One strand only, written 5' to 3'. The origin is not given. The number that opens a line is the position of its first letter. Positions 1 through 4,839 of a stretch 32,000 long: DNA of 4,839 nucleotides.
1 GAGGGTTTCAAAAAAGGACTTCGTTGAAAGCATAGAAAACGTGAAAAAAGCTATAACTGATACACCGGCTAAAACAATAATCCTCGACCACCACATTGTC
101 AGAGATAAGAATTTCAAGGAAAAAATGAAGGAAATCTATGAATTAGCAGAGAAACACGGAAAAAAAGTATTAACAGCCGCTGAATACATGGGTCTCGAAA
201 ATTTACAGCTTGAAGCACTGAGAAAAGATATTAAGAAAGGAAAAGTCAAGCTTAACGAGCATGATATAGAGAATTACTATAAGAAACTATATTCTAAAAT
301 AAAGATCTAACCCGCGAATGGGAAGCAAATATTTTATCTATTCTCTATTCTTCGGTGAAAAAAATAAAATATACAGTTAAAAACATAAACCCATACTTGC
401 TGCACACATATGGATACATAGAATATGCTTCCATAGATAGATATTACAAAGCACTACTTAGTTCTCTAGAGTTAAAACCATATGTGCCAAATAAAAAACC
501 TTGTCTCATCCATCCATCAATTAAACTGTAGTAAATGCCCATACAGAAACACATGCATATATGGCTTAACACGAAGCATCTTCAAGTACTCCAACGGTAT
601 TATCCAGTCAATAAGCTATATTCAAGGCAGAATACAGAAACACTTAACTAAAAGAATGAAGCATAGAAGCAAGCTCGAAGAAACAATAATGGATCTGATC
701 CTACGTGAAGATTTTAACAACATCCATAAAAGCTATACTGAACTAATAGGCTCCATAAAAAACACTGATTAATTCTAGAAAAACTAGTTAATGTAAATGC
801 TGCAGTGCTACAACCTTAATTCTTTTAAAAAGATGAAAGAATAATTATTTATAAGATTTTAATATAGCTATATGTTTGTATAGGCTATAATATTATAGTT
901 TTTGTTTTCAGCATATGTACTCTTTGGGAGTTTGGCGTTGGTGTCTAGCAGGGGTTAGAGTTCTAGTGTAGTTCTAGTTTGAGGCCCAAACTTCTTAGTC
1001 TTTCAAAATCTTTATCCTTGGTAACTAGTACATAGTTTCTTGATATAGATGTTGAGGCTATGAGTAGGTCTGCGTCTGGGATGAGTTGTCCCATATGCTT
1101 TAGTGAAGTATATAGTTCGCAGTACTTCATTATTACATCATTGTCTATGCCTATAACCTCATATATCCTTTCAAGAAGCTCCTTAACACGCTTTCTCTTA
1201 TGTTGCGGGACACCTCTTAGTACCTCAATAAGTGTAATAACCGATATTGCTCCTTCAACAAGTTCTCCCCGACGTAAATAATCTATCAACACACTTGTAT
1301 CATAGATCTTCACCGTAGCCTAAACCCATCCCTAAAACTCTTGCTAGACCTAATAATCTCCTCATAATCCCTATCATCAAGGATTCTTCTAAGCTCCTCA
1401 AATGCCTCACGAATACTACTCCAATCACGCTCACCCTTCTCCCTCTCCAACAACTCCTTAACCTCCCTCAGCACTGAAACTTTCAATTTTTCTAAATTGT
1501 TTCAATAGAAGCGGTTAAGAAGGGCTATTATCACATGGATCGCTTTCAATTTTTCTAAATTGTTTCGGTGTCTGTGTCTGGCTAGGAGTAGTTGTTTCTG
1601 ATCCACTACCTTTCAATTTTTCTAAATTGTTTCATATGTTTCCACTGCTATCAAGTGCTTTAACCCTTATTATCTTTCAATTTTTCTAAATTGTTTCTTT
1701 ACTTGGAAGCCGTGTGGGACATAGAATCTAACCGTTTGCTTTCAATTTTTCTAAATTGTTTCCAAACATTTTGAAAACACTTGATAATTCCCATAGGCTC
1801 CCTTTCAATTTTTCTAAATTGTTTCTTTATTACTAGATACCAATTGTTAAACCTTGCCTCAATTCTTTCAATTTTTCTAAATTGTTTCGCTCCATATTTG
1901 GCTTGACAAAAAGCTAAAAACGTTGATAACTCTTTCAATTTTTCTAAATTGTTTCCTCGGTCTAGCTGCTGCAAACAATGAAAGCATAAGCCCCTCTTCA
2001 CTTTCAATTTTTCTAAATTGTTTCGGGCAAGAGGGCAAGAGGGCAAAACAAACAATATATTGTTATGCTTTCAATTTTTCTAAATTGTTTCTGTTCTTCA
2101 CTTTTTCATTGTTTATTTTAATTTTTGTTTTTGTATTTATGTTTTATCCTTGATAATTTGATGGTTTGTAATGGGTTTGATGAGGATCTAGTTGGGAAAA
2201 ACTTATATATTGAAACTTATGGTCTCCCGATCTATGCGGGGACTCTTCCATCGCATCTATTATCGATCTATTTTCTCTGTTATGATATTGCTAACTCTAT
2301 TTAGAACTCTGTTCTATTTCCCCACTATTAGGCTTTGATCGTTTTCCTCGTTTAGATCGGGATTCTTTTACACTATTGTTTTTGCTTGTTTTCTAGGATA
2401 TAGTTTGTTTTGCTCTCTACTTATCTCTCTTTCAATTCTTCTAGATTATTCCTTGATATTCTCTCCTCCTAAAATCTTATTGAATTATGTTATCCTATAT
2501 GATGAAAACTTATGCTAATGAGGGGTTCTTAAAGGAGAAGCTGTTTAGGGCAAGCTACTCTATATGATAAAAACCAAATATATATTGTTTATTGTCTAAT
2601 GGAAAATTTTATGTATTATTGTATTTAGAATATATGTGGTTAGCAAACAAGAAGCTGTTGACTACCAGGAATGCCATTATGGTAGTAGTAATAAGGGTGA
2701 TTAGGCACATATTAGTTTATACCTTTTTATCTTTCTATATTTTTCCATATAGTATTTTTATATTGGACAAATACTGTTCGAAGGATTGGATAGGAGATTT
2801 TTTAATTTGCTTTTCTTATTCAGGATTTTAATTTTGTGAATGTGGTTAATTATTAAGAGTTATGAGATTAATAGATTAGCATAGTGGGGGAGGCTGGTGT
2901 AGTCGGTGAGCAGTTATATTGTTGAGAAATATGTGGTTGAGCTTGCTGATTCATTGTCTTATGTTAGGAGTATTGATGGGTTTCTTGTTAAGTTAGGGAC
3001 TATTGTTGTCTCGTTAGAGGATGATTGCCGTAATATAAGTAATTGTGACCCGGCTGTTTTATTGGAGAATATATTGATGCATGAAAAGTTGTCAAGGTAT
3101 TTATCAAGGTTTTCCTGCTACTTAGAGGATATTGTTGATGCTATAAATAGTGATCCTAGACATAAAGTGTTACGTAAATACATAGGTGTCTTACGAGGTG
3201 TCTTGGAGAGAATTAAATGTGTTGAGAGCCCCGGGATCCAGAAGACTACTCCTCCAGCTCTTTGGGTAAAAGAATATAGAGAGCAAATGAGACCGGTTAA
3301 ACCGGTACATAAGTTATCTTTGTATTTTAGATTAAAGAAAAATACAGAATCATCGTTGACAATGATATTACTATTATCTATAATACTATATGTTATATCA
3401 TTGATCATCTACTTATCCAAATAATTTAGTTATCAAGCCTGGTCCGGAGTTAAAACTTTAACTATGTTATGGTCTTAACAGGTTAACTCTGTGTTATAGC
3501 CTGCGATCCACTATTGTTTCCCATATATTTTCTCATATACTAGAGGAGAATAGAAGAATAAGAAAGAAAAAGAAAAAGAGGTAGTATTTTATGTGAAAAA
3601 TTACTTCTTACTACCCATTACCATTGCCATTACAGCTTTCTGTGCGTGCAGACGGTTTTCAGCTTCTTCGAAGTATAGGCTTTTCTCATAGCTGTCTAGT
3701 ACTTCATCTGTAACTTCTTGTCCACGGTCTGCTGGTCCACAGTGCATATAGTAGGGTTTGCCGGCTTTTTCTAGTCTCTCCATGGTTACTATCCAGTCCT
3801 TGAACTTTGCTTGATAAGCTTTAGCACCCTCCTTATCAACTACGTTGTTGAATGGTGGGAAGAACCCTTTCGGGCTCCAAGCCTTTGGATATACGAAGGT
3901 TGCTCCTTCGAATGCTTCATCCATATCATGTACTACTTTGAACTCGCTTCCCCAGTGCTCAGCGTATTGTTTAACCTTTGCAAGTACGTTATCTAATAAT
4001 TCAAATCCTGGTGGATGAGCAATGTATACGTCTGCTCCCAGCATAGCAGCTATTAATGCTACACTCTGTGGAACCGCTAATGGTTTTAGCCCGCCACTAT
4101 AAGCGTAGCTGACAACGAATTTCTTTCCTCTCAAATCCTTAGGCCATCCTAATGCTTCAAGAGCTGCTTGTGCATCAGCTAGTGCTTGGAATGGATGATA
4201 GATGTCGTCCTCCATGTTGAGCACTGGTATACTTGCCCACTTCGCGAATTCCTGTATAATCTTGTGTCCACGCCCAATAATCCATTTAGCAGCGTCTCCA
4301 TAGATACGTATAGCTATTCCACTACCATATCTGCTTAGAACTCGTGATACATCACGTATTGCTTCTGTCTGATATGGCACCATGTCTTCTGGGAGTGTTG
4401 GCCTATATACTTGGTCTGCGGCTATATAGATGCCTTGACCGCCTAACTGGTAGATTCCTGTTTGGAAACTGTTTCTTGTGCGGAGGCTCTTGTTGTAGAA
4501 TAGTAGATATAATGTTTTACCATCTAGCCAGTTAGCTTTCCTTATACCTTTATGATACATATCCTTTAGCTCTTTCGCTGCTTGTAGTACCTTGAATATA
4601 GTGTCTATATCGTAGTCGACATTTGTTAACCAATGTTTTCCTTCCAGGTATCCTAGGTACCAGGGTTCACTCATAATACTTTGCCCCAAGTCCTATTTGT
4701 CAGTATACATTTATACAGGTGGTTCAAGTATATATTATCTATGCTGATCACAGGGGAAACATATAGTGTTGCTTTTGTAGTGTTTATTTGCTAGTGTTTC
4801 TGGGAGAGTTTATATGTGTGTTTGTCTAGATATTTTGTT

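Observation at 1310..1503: Terminal CRISPR repeat supplies the start of the vapB antitoxin ORF; Cas6 cleavage would release a nearly leaderless vapBC mRNA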

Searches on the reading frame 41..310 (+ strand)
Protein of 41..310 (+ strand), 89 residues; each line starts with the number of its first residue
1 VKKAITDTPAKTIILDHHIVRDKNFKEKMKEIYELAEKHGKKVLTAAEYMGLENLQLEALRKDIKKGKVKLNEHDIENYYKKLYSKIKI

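Call 6: search_protein_families(library=pfam, proteins=[window:41-310:+], max_evalue=0.01)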
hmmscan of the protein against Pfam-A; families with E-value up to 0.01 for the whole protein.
window:41-310:+ (89 aa): 2 families
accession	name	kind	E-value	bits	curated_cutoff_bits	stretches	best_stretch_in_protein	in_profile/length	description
PF06819.16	Arc_PepC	-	0.0027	18.3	23.4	1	12-70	42-105/110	Archaeal Peptidase A24 C-terminal Domain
PF00466.25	Ribosomal_L10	-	0.0042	17.6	22.8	0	27-70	8-49/100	Ribosomal protein L10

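Call 7: search_protein_families(library=ncbifam, proteins=[window:41-310:+], max_evalue=0.01)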
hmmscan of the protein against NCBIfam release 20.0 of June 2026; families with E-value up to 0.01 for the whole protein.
window:41-310:+ (89 aa): 4 families
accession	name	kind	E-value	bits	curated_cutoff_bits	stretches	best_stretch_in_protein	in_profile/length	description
NF003287.0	PRK04286.1-1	equivalog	1.3e-14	54.2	286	1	7-66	228-287/308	hypothetical protein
NF003289.0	PRK04286.1-3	equivalog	5.6e-10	39.1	526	1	4-73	231-289/292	hypothetical protein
NF003290.0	PRK04286.1-6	equivalog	2.2e-09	36.6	526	1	3-67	231-287/307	hypothetical protein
NF003288.0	PRK04286.1-2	equivalog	3.6e-08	32.9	409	1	10-65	226-278/303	hypothetical protein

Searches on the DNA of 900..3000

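Call 48: search_rna_families(source=window, start=900, end=3000, threshold=evalue, max_evalue=1)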
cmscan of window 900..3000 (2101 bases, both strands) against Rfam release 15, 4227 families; matches with E-value up to 1: 0.
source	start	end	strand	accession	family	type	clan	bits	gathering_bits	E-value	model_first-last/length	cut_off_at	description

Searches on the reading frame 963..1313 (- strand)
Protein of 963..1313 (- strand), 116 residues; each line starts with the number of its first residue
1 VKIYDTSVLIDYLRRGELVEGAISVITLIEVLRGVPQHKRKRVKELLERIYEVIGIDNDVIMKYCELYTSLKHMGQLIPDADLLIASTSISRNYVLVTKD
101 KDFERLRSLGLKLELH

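Call 6: search_protein_families(library=pfam, proteins=[window:963-1313:-], max_evalue=0.01)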
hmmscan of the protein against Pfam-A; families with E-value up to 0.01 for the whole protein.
window:963-1313:- (116 aa): 2 families
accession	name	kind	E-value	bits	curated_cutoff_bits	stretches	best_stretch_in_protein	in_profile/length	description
PF01850.27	PIN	-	2.6e-10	41.4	23.6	1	5-107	4-118/120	PIN domain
PF18480.7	DUF5615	-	0.0008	19.7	23.8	1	81-108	36-63/110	Domain of unknown function (DUF5615)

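Call 7: search_protein_families(library=ncbifam, proteins=[window:963-1313:-], max_evalue=0.01)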
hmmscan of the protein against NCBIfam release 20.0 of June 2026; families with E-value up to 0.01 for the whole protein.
window:963-1313:- (116 aa): 5 families
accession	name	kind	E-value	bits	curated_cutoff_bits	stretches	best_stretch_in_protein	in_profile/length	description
NF047959.1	TA_toxin_VapC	equivalog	2.2e-13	50.4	80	1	4-107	3-120/125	type II toxin-antitoxin system VapC family toxin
NF047863.1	VapCLeptosp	equivalog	5.6e-13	49.3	140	1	9-111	19-126/130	type II toxin-antitoxin system tRNA(fMet)-specific endonuclease VapC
NF010285.0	PRK13725.1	subfamily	0.00036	20.5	143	1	22-109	34-126/132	tRNA(fMet)-specific endonuclease VapC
TIGR00028.1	Mtu_PIN_fam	subfamily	0.0025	18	73.6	1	53-111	80-137/143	TA system VapC family ribonuclease toxin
TIGR01558.1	sm_term_P27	equivalog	0.0049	16.8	45.6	1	41-113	15-89/116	phage terminase small subunit P27 family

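Call 16: find_related_loci(query=window:963-1313:-, collection=genome_contigs, flank=6000)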
Query window:963-1313:- (116 aa) in genome_contigs; peptide patterns used: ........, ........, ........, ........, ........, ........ (x = any residue, [..] = any of these).
334 stretches matched a pattern; 60 encode a relative of the query (tblastn E <= 1e-3); 60 distinct loci.
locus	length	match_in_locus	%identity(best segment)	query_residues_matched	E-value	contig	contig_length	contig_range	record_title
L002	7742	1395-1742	72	1-116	2e-52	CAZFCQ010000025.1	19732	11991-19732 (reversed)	MAG TPA_asm: uncultured Thermoprotei archaeon isolate binchicken_co184_167 genome assembly, contig: NODE_4661_length_197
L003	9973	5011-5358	67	1-116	2e-48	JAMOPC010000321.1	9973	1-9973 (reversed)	MAG: Desulfurococcales archaeon isolate 4559-240_metabat1_scaf2bin.015 4559-240_scaffold_3770_c1, whole genome shotgun s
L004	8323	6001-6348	66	1-116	1e-46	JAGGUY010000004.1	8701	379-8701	MAG: Thermoprotei archaeon isolate AUK086 PB_MBMC_040_c_000000000094, whole genome shotgun sequence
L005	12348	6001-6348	66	1-116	5e-46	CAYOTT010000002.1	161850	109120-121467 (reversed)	MAG TPA_asm: uncultured Desulfurococcales archaeon isolate binchicken_co6_547 genome assembly, contig: NODE_16_length_16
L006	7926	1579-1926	62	1-116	1e-45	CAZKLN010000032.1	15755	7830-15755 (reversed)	MAG TPA_asm: uncultured Thermofilaceae archaeon isolate SRP141552_co1_139 genome assembly, contig: NODE_1599_length_1575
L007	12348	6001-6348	64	1-116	3e-44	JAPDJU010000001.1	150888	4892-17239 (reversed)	MAG: Thermoproteota archaeon isolate S9B1_HD70 c_000000000039, whole genome shotgun sequence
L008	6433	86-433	63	1-116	3e-44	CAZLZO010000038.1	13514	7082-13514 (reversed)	MAG TPA_asm: uncultured Desulfurococcales archaeon isolate binchicken_co184_170 genome assembly, contig: NODE_8508_lengt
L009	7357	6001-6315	69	1-105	8e-44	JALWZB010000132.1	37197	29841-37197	MAG: Desulfurococcales archaeon isolate T2_metabat1_scaf2bin.068 T2_NODE_733_length_37197_cov_3.234583, whole genome sho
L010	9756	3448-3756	65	1-103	2e-42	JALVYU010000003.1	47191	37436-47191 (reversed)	MAG: Desulfurococcales archaeon isolate T10_maxbin2_scaf2bin.134 T10_NODE_108_length_47191_cov_35.080231, whole genome s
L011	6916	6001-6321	64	1-107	2e-42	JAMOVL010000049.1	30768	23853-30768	MAG: Desulfurococcales archaeon isolate PIR-30_metabat2_scaf2bin.025 PIR-30_scaffold_467_c1, whole genome shotgun sequen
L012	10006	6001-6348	59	1-116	5e-41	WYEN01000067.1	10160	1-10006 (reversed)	MAG: Desulfurococcales archaeon isolate EvPrim.Bin15 NODE_797_length_10160_cov_27.9694, whole genome shotgun sequence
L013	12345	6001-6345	55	1-115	2e-40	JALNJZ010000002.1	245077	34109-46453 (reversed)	MAG: Candidatus Terraquivivens tengchongensis isolate GMQP.bins.8.201907 NODE_10_length_245077_cov_1.959408, whole genom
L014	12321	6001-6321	60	1-107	1e-38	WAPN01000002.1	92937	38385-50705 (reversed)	MAG: Desulfurococcales archaeon isolate S144_56_esom k151_10232, whole genome shotgun sequence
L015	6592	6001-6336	54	3-114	9e-38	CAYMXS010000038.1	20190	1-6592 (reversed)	MAG TPA_asm: uncultured Thermoplasmata archaeon isolate ERP127260_co1_112 genome assembly, contig: NODE_1094_length_2019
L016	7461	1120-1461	52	3-116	3e-37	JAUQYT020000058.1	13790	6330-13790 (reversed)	MAG: Candidatus Njordarchaeum guaymaensis isolate GB_154 k255_4199124, whole genome shotgun sequence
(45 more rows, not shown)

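Call 56: find_related_loci(query=window:963-1313:-, collection=metagenome_contigs, flank=3000)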
Query window:963-1313:- (116 aa) in metagenome_contigs; peptide patterns used: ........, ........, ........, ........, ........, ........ (x = any residue, [..] = any of these).
600 stretches matched a pattern (row limit reached: there are more); 234 encode a relative of the query (tblastn E <= 1e-3); the best 80 are kept; 80 distinct loci.
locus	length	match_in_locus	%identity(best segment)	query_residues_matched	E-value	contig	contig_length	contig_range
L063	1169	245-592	72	1-116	3e-55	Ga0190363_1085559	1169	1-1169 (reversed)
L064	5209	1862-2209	69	1-116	1e-50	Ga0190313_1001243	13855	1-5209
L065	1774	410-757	67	1-116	5e-50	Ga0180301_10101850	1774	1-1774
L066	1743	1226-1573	68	1-116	8e-50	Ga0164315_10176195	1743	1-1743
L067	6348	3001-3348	67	1-116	1e-48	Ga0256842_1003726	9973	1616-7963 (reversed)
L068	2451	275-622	69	1-116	2e-47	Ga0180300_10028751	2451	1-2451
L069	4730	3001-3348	66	1-116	6e-47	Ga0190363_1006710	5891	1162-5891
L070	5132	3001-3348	62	1-116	6e-46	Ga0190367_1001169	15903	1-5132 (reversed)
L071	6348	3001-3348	66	1-116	3e-46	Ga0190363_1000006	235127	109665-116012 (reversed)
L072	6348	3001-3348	66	1-116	1e-44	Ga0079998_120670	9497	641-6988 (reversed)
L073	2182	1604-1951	66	1-116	1e-44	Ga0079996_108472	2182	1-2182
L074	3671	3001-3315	70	1-105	1e-44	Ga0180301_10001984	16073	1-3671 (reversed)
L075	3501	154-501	63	1-116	2e-44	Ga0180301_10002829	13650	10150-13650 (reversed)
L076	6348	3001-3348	63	1-116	5e-44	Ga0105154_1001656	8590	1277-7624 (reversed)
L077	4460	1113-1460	63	1-116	7e-44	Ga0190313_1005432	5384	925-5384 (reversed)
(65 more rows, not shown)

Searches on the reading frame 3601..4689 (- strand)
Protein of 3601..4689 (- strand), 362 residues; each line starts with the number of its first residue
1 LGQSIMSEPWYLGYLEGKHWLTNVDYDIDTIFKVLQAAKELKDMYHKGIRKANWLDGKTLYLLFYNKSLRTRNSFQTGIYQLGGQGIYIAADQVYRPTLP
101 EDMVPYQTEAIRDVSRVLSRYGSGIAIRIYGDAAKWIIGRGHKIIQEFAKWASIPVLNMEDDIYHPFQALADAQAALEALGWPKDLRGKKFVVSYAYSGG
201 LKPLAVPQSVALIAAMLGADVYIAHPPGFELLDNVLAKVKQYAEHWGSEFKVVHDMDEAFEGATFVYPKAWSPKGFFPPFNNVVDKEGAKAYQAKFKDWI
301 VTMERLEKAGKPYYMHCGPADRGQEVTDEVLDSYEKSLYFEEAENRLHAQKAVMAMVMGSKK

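Call 6: search_protein_families(library=pfam, proteins=[window:3601-4689:-], max_evalue=0.01)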
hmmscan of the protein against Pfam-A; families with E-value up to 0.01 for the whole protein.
window:3601-4689:- (362 aa): 2 families
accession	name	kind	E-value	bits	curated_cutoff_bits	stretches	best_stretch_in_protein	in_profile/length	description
PF02729.26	OTCace_N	-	6.4e-32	111.1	29.9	1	18-175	1-145/148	Aspartate/ornithine carbamoyltransferase, carbamoyl-P binding domain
PF00185.30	OTCace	-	1e-30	107.3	29.4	1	205-356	14-156/157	Aspartate/ornithine carbamoyltransferase, Asp/Orn binding domain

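Call 7: search_protein_families(library=ncbifam, proteins=[window:3601-4689:-], max_evalue=0.01)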
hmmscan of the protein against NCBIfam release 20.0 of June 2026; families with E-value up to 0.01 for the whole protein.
window:3601-4689:- (362 aa): 16 families
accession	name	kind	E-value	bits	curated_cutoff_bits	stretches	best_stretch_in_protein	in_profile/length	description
NF003384.0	PRK04523.1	equivalog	2.1e-71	240.7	288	1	18-359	4-334/336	N-acetylornithine carbamoyltransferase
NF001986.0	PRK00779.1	subfamily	5.3e-61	206.4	306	1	16-359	4-305/307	ornithine carbamoyltransferase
TIGR00658.1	orni_carb_tr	equivalog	1.7e-60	204.8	280.85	1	18-358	1-303/304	ornithine carbamoyltransferase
NF011380.0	PRK14805.1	equivalog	1.1e-47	162.6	421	1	18-359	2-301/302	ornithine carbamoyltransferase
TIGR04384.1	putr_carbamoyl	exception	5.8e-45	153.8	500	1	19-358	1-307/330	putrescine carbamoyltransferase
NF005538.0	PRK07200.1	equivalog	2.9e-39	135.2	453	1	19-343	23-362/396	knotted carbamoyltransferase YgeW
TIGR03316.1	ygeW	equivalog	1.1e-38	133.2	500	1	28-343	29-359/391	knotted carbamoyltransferase YgeW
NF003286.0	PRK04284.1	subfamily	8.7e-30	104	515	2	15-320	4-276/332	ornithine carbamoyltransferase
NF002470.0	PRK01713.1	equivalog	3e-29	102.5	545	2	15-320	5-277/334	ornithine carbamoyltransferase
NF009213.0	PRK12562.1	subfamily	4e-25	88.9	559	1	17-358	6-332/334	ornithine carbamoyltransferase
NF002032.1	PRK00856.1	equivalog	2.5e-21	76.2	263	1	19-358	2-297/297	aspartate carbamoyltransferase catalytic subunit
TIGR00670.1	asp_carb_tr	equivalog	3.7e-21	75.5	236.95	1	19-358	2-303/304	aspartate carbamoyltransferase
NF011379.0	PRK14804.1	equivalog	4e-20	72.2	373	1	18-356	7-307/311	ornithine carbamoyltransferase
NF006046.0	PRK08192.1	equivalog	7.8e-14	51.7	512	1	15-360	4-319/339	aspartate carbamoyltransferase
NF008853.0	PRK11891.1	equivalog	1.6e-10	40.2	560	1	17-359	87-399/430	aspartate carbamoyltransferase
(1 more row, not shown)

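Call 28: find_homologous_proteins(query=window:3601-4689:-, max_evalue=1e-50)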
Query window:3601-4689:- (362 aa): 1432 proteins with E <= 1e-50 among 8000 candidates; the best 120 are listed.
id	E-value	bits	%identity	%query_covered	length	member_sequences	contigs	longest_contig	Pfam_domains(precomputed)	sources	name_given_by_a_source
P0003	4.3e-235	798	94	100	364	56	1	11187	PF00185.31,PF02729.27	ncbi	-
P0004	5.9e-215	732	87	98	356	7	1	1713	PF00185.31,PF02729.27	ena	-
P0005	6.0e-212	722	85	98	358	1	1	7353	PF00185.31,PF02729.27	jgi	-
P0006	9.4e-212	721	84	98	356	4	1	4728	PF00185.31,PF02729.27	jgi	-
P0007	1.8e-211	720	85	99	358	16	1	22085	PF00185.31,PF02729.27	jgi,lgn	jgi:ornithine carbamoyltransferase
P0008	6.8e-211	718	83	99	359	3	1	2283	PF00185.31,PF02729.27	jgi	-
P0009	1.9e-210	717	84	99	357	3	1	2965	PF00185.31,PF02729.27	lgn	-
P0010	1.4e-209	714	85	97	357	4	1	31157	PF00185.31,PF02729.27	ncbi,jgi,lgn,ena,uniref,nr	ncbi:ornithine carbamoyltransferase [Desulfurococcus amylolyticus]|uniref:ornithine carbamoyltransfe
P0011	1.6e-208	710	83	97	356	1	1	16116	PF00185.31,PF02729.27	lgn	-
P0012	3.2e-208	709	83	97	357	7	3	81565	PF00185.31,PF02729.27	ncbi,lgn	ncbi:MAG: ornithine carbamoyltransferase [Desulfurococcaceae archaeon]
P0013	7.2e-207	705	81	98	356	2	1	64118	PF00185.31,PF02729.27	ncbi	-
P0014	6.8e-205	698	82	98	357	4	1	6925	PF00185.31,PF02729.27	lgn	-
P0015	3.8e-204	696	82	97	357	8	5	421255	PF00185.31,PF02729.27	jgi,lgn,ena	jgi:N-acetylornithine carbamoyltransferase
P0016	1.3e-203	694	82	97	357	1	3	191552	PF00185.31,PF02729.27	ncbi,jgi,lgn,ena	ncbi:ornithine carbamoyltransferase [Thermosphaera sp.]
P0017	1.1e-202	691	83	98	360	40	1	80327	PF00185.31,PF02729.27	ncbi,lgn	-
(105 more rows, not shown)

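Call 29: find_encoding_contigs(protein=P0003, flank=10000, max_places=6)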
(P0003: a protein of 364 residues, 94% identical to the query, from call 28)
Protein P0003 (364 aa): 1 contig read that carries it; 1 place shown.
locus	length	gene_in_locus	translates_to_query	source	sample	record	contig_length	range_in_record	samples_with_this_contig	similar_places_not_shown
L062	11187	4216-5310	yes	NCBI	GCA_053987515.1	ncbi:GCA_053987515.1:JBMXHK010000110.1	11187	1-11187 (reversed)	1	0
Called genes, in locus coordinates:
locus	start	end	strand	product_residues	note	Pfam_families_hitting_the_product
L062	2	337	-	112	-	?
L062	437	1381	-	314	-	PF02729:OTCace_N, PF00185:OTCace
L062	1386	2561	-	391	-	PF07690:MFS_1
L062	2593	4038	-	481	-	-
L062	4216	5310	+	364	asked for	PF02729:OTCace_N, PF00185:OTCace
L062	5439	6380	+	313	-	PF00753:Lactamase_B (faint), PF12706:Lactamase_B_2 (weak)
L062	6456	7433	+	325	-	-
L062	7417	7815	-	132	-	PF02579:Nitro_FeMo-Co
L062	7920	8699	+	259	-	PF13353:Fer4_12, PF04055:Radical_SAM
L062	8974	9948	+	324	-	PF00696:AA_kinase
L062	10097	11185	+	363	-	?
